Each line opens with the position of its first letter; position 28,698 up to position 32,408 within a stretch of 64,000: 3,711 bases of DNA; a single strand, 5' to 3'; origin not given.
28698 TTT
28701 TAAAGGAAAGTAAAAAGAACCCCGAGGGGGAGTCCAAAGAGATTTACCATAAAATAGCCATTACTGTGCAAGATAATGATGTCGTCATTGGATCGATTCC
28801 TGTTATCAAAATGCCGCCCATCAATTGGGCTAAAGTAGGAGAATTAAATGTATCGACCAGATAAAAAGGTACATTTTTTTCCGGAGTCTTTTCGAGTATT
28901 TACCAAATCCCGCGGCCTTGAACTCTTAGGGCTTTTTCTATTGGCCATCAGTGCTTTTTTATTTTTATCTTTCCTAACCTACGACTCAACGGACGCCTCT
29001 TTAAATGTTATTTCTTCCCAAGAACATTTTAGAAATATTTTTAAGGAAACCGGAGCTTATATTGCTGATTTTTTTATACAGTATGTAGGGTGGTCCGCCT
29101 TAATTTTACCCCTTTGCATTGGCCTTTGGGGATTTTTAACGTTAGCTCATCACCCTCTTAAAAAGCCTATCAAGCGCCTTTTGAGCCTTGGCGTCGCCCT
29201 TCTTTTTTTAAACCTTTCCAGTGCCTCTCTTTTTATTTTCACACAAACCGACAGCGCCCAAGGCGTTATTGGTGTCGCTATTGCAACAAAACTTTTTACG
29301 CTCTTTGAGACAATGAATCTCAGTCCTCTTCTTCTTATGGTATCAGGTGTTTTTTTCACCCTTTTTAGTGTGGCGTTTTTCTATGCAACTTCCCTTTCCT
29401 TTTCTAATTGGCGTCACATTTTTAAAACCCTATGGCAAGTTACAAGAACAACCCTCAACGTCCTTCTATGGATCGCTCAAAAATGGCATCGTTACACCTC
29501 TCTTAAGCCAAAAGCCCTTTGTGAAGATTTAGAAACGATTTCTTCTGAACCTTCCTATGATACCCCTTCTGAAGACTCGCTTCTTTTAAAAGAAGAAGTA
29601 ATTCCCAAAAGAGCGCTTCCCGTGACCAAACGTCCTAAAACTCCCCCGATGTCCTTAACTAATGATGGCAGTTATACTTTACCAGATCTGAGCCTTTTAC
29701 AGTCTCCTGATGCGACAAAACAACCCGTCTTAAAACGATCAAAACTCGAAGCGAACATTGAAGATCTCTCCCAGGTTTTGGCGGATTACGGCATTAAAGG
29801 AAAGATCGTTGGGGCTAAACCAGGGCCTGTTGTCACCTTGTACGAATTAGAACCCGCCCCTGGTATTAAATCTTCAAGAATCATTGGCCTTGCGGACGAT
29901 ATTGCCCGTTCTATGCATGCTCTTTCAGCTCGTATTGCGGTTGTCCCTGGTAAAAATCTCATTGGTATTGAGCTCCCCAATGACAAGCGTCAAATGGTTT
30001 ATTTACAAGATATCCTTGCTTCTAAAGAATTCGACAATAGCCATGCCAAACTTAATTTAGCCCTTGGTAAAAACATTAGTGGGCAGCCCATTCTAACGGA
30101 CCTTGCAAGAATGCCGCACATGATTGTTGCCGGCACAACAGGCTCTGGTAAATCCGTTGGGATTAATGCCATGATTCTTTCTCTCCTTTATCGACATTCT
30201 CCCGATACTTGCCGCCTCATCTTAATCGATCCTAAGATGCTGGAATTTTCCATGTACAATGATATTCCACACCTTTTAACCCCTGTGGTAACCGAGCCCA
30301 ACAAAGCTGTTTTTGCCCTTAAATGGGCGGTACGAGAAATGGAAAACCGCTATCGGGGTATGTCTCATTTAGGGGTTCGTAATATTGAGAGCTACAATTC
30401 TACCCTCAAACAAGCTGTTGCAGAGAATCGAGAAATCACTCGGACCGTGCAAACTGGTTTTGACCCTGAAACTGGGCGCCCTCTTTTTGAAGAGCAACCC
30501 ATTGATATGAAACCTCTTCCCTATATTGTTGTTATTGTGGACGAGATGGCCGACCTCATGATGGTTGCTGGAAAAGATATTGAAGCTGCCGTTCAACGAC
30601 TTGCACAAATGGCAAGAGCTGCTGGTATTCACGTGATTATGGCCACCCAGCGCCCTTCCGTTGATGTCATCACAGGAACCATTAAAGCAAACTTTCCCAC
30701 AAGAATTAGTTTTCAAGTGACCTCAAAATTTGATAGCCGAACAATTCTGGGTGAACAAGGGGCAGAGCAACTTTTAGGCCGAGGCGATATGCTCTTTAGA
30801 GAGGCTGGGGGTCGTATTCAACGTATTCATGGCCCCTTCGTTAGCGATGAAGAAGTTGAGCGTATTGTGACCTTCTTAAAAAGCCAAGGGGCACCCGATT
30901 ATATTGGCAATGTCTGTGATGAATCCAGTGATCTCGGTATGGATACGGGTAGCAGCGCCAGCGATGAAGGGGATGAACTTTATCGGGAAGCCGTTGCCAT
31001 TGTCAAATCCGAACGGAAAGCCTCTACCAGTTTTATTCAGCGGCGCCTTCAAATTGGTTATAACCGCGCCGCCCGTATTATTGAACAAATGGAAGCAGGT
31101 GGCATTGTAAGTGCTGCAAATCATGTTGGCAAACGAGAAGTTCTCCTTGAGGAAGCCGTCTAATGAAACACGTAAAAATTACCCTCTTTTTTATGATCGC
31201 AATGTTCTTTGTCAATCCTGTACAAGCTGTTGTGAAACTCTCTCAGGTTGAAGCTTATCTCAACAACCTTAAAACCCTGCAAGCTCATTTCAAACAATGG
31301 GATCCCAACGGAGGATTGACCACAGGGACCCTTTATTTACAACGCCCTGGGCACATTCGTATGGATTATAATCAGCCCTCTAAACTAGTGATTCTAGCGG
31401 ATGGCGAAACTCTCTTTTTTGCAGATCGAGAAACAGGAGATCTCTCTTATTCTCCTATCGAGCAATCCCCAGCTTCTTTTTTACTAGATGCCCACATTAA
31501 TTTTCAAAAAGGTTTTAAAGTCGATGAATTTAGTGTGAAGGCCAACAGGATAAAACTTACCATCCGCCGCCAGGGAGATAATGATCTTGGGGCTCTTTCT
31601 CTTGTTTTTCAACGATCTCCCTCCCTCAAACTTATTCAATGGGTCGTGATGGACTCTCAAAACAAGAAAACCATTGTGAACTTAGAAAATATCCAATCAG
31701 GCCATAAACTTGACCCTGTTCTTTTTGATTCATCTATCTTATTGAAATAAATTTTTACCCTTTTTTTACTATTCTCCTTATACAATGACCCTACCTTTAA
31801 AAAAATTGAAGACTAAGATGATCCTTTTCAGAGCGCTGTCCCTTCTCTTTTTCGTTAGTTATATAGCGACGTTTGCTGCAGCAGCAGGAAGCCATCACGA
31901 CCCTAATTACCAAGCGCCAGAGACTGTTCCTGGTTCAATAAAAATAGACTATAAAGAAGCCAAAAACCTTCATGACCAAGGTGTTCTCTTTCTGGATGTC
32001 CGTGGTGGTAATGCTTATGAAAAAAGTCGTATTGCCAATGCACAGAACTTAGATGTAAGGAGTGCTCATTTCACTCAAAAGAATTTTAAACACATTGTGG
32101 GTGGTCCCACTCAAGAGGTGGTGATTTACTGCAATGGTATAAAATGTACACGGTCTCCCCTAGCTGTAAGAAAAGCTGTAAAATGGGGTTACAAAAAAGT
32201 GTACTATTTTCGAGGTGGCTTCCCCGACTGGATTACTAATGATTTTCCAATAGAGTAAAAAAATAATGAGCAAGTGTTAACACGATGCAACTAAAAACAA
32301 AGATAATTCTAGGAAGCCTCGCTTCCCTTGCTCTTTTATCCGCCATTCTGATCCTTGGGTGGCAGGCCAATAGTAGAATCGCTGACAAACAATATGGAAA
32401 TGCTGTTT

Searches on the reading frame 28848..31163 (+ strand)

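Call 72: search_protein_families(library=pfam, proteins=[window:28848-31163:+], max_evalue=1e-8)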
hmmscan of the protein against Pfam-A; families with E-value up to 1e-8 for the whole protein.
window:28848-31163:+ (771 aa): 4 families
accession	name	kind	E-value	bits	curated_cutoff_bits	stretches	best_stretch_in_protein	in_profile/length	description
PF01580.24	FtsK_SpoIIIE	-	1e-73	247.9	24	1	386-605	2-221/221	FtsK/SpoIIIE family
PF17854.6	FtsK_alpha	-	5.5e-28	97.6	22.9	1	278-378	1-101/101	FtsK alpha domain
PF09397.16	FtsK_gamma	-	1.1e-27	95.9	30.6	1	707-767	2-62/63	Ftsk gamma domain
PF13491.11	FtsK_4TM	-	5.6e-20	72.1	23.1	1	23-174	4-159/171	4TM region of DNA translocase FtsK/SpoIIIE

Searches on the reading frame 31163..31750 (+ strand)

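Call 72: search_protein_families(library=pfam, proteins=[window:31163-31750:+], max_evalue=1e-8)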
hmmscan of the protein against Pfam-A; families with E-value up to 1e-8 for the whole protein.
window:31163-31750:+ (195 aa): 1 family
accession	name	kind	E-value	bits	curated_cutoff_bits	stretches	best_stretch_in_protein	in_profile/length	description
PF03548.22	LolA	-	4.2e-25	88.8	23.6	1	35-189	2-163/165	Outer membrane lipoprotein carrier protein LolA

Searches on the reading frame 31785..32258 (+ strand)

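Call 72: search_protein_families(library=pfam, proteins=[window:31785-32258:+], max_evalue=1e-8)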
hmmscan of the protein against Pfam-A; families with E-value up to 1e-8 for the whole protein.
window:31785-32258:+ (157 aa): 1 family
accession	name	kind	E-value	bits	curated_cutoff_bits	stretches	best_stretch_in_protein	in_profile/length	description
PF00581.25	Rhodanese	-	3.2e-15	56.8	22.2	1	59-150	5-100/102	Rhodanese-like domain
